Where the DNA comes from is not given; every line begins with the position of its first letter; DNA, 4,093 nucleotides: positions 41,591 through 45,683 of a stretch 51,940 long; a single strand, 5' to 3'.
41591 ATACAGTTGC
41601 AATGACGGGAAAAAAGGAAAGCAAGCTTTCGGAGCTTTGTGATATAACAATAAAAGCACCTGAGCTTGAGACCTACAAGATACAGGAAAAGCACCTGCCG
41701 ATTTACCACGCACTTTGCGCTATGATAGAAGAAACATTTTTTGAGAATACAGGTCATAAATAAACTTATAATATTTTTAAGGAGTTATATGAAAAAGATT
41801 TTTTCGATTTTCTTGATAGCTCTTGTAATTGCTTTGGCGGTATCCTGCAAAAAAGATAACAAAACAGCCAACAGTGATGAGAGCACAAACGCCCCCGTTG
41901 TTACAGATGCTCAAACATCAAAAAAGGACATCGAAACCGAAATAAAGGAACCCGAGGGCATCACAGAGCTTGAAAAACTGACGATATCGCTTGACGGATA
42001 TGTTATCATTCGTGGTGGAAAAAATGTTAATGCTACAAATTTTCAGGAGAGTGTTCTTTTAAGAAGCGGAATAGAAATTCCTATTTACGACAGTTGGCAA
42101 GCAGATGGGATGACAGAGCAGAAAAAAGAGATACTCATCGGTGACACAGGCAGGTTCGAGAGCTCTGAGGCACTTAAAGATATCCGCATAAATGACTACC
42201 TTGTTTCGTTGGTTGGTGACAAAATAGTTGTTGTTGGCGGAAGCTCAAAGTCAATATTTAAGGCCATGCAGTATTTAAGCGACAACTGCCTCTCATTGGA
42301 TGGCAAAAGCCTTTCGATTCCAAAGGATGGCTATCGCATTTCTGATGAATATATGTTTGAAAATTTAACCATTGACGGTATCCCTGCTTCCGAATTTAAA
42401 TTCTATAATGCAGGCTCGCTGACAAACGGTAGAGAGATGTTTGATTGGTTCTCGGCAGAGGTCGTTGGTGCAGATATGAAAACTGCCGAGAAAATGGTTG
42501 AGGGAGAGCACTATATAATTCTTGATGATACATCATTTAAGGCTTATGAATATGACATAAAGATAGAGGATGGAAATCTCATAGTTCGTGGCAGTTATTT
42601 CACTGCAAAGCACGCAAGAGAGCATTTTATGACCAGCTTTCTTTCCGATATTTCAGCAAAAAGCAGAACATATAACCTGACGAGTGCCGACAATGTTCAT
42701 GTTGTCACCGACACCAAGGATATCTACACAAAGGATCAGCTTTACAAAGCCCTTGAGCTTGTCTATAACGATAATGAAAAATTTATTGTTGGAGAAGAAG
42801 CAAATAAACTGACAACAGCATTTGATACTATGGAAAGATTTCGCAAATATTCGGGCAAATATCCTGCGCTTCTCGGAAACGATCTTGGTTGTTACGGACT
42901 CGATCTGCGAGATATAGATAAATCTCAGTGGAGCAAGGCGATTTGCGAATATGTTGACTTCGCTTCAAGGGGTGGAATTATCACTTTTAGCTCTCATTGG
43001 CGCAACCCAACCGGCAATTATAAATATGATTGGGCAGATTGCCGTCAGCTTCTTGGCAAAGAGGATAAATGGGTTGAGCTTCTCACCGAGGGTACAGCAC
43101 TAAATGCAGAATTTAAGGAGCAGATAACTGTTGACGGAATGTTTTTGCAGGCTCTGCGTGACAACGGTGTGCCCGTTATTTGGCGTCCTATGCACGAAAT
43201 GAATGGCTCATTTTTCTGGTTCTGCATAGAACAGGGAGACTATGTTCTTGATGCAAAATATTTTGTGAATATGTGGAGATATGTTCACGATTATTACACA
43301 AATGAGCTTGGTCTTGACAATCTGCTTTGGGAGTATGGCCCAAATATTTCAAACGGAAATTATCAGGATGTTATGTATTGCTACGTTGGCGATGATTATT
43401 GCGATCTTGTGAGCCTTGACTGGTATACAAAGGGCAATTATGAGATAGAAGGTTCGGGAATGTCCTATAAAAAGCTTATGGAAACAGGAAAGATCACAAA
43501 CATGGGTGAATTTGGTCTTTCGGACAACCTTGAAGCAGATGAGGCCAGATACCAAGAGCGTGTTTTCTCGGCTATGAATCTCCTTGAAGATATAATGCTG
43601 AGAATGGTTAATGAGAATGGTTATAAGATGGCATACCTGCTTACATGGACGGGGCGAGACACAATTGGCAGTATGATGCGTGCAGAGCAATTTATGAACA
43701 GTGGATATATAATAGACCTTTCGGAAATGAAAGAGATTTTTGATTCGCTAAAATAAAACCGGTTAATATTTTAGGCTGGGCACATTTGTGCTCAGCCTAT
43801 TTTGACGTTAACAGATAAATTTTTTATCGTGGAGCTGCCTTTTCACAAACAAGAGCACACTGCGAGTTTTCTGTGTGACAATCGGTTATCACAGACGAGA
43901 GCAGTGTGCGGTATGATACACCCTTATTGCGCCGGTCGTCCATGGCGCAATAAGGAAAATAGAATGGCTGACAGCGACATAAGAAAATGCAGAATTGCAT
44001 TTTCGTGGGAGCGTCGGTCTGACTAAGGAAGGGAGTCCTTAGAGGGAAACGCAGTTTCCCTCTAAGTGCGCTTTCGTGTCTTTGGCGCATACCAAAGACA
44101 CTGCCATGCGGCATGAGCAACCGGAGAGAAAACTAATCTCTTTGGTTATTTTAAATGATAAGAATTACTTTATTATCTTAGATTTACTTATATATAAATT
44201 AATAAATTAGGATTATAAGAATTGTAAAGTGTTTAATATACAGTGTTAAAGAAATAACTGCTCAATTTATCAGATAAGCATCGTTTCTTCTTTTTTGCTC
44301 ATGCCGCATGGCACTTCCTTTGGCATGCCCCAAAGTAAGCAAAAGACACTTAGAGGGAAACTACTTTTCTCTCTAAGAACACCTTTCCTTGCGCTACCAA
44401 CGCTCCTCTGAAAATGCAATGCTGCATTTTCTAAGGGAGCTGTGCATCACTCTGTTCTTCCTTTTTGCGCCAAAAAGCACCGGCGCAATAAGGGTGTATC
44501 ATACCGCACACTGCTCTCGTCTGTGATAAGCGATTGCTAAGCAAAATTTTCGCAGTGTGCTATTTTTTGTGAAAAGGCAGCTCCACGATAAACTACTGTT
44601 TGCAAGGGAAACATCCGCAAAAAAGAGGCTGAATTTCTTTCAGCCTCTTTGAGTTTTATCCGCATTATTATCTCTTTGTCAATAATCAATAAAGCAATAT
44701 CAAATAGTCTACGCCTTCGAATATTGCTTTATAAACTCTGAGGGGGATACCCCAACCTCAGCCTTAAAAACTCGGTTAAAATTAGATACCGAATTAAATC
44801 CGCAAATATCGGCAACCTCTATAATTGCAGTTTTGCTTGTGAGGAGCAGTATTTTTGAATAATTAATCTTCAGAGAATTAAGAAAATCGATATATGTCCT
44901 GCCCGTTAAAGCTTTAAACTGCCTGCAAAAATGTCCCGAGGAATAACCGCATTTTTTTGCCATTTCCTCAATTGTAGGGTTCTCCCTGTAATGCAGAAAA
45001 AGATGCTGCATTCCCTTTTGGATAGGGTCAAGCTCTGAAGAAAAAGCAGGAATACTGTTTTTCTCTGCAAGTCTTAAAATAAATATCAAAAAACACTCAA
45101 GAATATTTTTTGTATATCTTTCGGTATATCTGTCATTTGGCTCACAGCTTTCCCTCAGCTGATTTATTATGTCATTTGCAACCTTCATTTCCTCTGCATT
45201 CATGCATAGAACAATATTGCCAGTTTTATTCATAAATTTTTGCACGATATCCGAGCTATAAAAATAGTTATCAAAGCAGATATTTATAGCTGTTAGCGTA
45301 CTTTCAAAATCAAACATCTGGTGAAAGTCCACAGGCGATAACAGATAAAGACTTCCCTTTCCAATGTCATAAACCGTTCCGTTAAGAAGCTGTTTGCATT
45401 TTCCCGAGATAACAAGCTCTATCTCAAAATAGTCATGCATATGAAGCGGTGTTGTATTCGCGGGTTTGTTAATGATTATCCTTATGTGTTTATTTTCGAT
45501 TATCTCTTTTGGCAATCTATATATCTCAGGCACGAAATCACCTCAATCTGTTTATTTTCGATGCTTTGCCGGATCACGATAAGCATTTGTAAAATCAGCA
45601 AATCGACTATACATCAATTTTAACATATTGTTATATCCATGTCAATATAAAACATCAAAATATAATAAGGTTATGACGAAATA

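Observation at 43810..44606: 0.8-kb foldback: two ~300-nt multi-hairpin arms in inverted orientation around an AT-rich core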

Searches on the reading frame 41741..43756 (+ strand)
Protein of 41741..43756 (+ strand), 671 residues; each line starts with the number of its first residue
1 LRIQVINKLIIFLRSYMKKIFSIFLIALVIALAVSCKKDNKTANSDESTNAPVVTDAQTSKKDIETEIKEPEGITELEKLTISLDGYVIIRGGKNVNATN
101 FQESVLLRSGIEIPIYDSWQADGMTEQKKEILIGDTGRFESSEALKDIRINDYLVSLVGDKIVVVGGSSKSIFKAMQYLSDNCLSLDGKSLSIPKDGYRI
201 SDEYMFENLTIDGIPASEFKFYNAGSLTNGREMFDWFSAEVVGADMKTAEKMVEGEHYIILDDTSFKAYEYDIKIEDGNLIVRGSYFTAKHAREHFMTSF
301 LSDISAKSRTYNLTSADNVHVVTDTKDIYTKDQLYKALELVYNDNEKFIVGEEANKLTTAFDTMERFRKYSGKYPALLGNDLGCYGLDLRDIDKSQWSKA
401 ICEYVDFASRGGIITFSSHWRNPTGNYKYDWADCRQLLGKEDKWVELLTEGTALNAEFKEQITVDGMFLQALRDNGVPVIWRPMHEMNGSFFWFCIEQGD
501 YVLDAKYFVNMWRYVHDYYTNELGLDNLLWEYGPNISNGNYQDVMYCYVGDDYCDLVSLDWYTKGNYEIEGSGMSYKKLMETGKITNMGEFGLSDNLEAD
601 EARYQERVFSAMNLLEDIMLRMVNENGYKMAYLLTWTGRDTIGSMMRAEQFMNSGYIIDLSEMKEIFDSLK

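Call 19: find_homologous_proteins(query=window:41741-43756:+, max_evalue=1e-30)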
Query window:41741-43756:+ (671 aa): 29 proteins with E <= 1e-30 among 8000 candidates.
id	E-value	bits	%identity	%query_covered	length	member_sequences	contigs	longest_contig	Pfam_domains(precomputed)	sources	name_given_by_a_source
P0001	0.0e+0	1500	100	98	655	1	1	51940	PF02156.22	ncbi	-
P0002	1.3e-276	937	67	88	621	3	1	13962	PF02156.22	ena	-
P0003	5.9e-268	909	65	88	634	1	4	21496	PF02156.22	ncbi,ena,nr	ncbi:MAG: hypothetical protein IJZ89_00305 [Clostridia bacterium]|nr:hypothetical protein [Clostridi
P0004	4.8e-259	879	64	88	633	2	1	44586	PF02156.22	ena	-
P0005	1.6e-257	874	64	88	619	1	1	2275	PF02156.22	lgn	-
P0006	2.3e-257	874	63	88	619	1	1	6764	PF02156.22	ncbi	-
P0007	4.7e-252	856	61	88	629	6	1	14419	PF02156.22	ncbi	-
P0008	5.4e-252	856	61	88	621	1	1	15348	PF02156.22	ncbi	-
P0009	1.9e-244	831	60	88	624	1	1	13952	PF02156.22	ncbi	-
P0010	1.7e-242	824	60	88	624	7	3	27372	PF02156.22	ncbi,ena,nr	ncbi:MAG: hypothetical protein IKJ91_03430 [Clostridia bacterium]|nr:hypothetical protein [Clostridi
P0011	2.4e-240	817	59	88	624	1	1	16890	PF02156.22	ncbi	-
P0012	4.7e-238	810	59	87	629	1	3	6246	PF02156.22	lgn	-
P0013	1.7e-166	573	53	70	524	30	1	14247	PF02156.22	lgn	-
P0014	1.1e-131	458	39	98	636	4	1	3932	PF02156.22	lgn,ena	-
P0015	4.1e-127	443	37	98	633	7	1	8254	PF02156.22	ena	-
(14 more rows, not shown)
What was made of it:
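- The contig comes from a metagenome-assembled genome (call 19).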

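Call 20: find_encoding_contigs(protein=P0001, flank=10000, max_places=3)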
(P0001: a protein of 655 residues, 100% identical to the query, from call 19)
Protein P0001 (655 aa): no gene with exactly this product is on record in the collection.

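Call 21: find_encoding_contigs(protein=P0003, flank=10000, max_places=4)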
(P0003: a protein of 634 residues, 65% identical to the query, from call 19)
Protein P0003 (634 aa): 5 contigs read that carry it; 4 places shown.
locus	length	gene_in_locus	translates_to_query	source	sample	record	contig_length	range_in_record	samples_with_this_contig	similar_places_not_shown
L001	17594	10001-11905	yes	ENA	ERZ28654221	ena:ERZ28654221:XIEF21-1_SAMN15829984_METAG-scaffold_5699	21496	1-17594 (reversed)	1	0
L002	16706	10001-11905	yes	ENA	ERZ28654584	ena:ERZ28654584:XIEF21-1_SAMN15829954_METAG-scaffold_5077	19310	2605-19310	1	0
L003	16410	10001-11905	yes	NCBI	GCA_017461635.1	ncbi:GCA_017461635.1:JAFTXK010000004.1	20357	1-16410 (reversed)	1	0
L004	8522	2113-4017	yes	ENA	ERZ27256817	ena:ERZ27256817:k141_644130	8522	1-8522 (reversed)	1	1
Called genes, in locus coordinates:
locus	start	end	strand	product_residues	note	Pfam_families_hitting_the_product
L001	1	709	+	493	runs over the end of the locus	-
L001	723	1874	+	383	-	PF03200:Glyco_hydro_63 (weak), PF17389:Bac_rhamnosid6H (weak), PF22422:MGH1-like_GH, PF01204:Trehalase, PF03200:Glyco_hydro_63 (weak)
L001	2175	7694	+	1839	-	PF13855:LRR_8 (faint), PF13306:LRR_5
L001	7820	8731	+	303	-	PF01261:AP_endonuc_2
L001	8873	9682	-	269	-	PF02311:AraC_binding, PF07883:Cupin_2 (weak), PF00165:HTH_AraC, PF12833:HTH_18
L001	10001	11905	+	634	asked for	PF02156:Glyco_hydro_26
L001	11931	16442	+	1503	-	PF13855:LRR_8 (faint), PF13306:LRR_5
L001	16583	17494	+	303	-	PF01261:AP_endonuc_2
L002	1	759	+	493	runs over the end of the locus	-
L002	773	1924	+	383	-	PF03200:Glyco_hydro_63 (weak), PF17389:Bac_rhamnosid6H (weak), PF22422:MGH1-like_GH, PF01204:Trehalase, PF03200:Glyco_hydro_63 (weak)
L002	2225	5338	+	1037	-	PF12799:LRR_4 (faint), PF13855:LRR_8 (faint), PF13306:LRR_5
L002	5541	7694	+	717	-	-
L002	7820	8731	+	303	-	PF01261:AP_endonuc_2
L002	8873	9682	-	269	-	PF02311:AraC_binding, PF07883:Cupin_2 (weak), PF00165:HTH_AraC, PF12833:HTH_18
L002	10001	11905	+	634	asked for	PF02156:Glyco_hydro_26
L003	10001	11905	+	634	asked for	PF02156:Glyco_hydro_26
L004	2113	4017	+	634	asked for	PF02156:Glyco_hydro_26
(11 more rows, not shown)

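Call 22: find_encoding_contigs(protein=P0004, flank=10000, max_places=3)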
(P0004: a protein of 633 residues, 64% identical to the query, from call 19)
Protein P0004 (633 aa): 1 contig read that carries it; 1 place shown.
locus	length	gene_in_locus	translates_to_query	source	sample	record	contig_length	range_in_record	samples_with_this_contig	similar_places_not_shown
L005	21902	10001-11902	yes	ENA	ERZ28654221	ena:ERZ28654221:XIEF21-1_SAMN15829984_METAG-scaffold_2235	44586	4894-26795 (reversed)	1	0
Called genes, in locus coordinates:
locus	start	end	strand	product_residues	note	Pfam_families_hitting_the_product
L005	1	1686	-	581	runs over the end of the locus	PF02837:Glyco_hydro_2_N (weak), PF22666:Glyco_hydro_2_N2, PF02836:Glyco_hydro_2_C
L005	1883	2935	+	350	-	PF02156:Glyco_hydro_26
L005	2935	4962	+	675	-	PF02156:Glyco_hydro_26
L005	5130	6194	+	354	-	PF02156:Glyco_hydro_26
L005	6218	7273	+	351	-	PF02156:Glyco_hydro_26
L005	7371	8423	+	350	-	PF02156:Glyco_hydro_26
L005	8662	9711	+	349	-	PF02156:Glyco_hydro_26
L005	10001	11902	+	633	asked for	PF02156:Glyco_hydro_26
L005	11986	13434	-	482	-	PF22848:ASD1_dom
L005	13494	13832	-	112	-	-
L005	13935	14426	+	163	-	PF00165:HTH_AraC (weak), PF12833:HTH_18, PF00165:HTH_AraC (weak)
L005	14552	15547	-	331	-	PF13088:BNR_2, PF02012:BNR (faint), PF15902:Sortilin-Vps10 (faint)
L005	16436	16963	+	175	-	PF07155:ECF-ribofla_trS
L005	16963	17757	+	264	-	PF13277:YmdB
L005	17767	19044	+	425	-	PF07907:YibE_F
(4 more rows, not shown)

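Call 59: find_encoding_contigs(protein=P0002, flank=10000, max_places=3)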
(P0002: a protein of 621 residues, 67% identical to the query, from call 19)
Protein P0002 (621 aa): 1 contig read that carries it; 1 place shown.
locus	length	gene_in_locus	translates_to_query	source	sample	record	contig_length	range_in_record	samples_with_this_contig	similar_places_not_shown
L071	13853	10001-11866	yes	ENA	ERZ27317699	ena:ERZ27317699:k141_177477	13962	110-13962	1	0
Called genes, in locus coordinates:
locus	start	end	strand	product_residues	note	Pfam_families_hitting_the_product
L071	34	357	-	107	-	PF06949:DUF1292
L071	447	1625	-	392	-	PF04055:Radical_SAM, PF06969:HemN_C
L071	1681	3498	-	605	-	PF00009:GTP_EFTU, PF22042:EF-G_D2 (weak), PF03144:GTP_EFTU_D2, PF00679:EFG_C, PF06421:LepA_C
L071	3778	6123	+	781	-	PF13306:LRR_5 (weak), PF13855:LRR_8 (faint), PF13306:LRR_5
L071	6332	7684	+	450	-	-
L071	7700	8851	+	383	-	PF03200:Glyco_hydro_63, PF17389:Bac_rhamnosid6H (weak), PF22422:MGH1-like_GH, PF01204:Trehalase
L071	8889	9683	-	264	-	PF02311:AraC_binding, PF00165:HTH_AraC (faint), PF12833:HTH_18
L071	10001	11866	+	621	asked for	PF02156:Glyco_hydro_26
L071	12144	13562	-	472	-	PF03023:MurJ, PF01554:MatE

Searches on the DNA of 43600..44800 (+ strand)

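Call 4: search_rna_families(source=window, start=43600, end=44800, threshold=evalue, max_evalue=10, show_alignments=3)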
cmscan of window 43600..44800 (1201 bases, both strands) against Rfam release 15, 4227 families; matches with E-value up to 10: 15.
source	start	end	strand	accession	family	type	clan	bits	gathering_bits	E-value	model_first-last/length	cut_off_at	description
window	43749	43850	+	RF01237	snR161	Gene; snRNA; snoRNA; HACA-box;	CL00036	31.7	50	0.0023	1-165/165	no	Small nucleolar RNA snR161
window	44617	44707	-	RF02449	ncr1015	Gene; sRNA;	-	23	60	1.5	1-121/121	no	Bacillus sRNA ncr1015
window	44618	44700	-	RF02434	SpF39_sRNA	Gene; sRNA;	-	22.5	60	4.9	1-109/109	no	Streptococcus sRNA SpF39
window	44375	44476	-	RF01483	rli56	Cis-reg;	-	22.4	47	0.62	1-100/100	no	Listeria sRNA rli56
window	44611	44698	-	RF00121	MicC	Gene; sRNA;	-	22.2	90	1.4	1-123/123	no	MicC RNA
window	44606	44690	-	RF02426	SpF03_sRNA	Gene; sRNA;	-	21.1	50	3.1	1-106/106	no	Streptococcus sRNA SpF03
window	44621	44696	-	RF02728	HrrF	Gene; sRNA;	-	20.6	77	0.76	1-116/116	no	Haemophilus regulatory RNA responsive to iron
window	44409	44515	+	RF00422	SCARNA24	Gene; snRNA; snoRNA; scaRNA;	CL00018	18.9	70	4.8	1-130/130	no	Small Cajal body specific RNA 24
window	44627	44692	+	RF02843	RefA5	Gene; antisense;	-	18.4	91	0.83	1-68/68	no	Enterococcus sRNA A5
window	43701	43820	+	RF00413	SNORA19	Gene; snRNA; snoRNA; HACA-box;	-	17.6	80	6.8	1-131/131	no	Small nucleolar RNA SNORA19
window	44620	44733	-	RF02901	AaHKsRNA41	Gene; sRNA;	-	17.4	97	0.26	1-187/187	no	Aggregatibacter sRNA 41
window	44436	44517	-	RF04152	mir-3618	Gene; miRNA;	-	17.4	99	2.3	1-88/88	no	mir-3618 microRNA precursor family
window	44598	44669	+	RF02621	BSnc120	Gene; sRNA;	-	16.2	114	2.6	1-88/88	no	Brucella sRNA 120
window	43731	43820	+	RF00432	SNORA51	Gene; snRNA; snoRNA; HACA-box;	-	15.7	50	5.6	1-133/133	no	Small nucleolar RNA SNORA51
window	44231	44314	-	RF00065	snoR9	Gene; snRNA; snoRNA; CD-box;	CL00132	12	90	6.9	1-128/128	no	Small nucleolar RNA snoR9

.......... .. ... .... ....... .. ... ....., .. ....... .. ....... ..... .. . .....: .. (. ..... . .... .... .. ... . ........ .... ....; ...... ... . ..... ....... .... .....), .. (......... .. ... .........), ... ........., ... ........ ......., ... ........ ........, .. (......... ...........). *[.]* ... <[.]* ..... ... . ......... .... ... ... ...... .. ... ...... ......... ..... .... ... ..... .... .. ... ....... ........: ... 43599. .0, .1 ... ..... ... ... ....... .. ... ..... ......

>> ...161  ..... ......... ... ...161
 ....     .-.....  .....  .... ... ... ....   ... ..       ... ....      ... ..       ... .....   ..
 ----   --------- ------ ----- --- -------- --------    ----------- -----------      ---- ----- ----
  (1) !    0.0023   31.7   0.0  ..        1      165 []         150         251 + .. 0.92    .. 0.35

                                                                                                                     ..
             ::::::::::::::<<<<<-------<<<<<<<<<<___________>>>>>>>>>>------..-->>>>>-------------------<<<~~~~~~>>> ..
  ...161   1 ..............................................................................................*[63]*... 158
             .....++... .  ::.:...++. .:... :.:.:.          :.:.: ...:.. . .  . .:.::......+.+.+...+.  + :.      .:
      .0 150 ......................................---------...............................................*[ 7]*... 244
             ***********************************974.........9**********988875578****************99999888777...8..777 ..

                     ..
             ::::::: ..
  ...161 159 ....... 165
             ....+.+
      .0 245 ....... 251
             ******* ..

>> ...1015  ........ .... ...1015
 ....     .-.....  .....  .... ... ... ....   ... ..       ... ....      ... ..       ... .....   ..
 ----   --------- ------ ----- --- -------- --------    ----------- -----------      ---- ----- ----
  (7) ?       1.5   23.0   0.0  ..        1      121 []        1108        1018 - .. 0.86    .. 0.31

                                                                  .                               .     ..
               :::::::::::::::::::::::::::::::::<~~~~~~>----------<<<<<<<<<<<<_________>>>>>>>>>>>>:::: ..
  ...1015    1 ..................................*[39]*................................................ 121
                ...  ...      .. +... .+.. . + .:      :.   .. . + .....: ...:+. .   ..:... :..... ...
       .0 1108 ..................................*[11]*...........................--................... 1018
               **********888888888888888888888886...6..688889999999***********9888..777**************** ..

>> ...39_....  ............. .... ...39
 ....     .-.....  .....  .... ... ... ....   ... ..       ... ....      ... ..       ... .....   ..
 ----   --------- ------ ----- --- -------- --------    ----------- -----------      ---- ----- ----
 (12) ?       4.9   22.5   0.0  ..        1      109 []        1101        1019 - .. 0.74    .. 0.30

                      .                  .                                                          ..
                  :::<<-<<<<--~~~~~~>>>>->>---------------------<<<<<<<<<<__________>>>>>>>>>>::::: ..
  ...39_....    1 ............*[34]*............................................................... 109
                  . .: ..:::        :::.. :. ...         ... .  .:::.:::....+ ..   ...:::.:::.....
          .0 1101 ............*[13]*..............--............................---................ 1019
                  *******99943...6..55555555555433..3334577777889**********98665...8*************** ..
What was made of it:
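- Closest known: Large structured bacterial non-coding RNAs. Different: No Rfam match even at E up to 10 (call 4).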

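Call 15: search_dna_similar(query=window:43810-44606:+, collection=plasmids, mode=distant)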
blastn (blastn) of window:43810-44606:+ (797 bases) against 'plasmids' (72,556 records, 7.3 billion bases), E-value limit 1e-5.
No match.

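Call 16: search_dna_similar(query=window:43810-44606:+, collection=phages, mode=distant)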
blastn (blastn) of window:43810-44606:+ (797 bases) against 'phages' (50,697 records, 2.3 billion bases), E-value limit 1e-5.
No match.
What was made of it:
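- There is no plasmid or phage similarity (calls 15, 16).
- Tried and rejected: BLASTN in distant mode found no match (calls 15, 16).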

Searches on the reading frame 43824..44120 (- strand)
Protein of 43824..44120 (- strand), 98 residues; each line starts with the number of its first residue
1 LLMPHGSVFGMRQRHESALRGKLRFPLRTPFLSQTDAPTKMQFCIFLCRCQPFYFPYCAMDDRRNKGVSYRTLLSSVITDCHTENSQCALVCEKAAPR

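Call 32: find_homologous_proteins(query=window:43824-44120:-, max_evalue=10)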
Query window:43824-44120:-: no candidate shares three 5-residue words with the query. No homologue found.
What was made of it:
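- On Bacterial MITE: The 98-aa ORF has no relative among 5.8 billion proteins (call 32).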

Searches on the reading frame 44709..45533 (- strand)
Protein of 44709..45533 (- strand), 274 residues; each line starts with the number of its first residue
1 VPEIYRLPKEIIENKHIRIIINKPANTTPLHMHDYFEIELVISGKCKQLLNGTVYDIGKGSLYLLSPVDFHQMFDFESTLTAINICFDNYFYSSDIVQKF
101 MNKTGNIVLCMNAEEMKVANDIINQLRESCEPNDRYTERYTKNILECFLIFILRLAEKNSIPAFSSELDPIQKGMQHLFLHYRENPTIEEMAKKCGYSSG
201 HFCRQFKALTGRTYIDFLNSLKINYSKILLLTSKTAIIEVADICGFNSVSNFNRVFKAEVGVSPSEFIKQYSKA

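Call 17: find_encoding_contigs(protein=window:44709-45533:-, flank=10000, max_places=10)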
Protein window:44709-45533:- (274 aa): no gene with exactly this product is on record in the collection.

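Call 48: search_protein_families(library=pfam, proteins=[window:44709-45533:-])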
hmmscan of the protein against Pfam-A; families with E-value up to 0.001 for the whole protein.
window:44709-45533:- (274 aa): 3 families
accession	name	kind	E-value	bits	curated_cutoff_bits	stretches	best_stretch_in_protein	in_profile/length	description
PF00165.29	HTH_AraC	-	3e-22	78.7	26.6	2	232-269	6-42/42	Bacterial regulatory helix-turn-helix proteins, AraC family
PF12833.13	HTH_18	-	3e-18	66.3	33.6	1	191-269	1-79/80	Helix-turn-helix domain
PF02311.25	AraC_binding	-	1.3e-07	31.9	21.1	1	19-72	7-60/135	AraC-like ligand binding domain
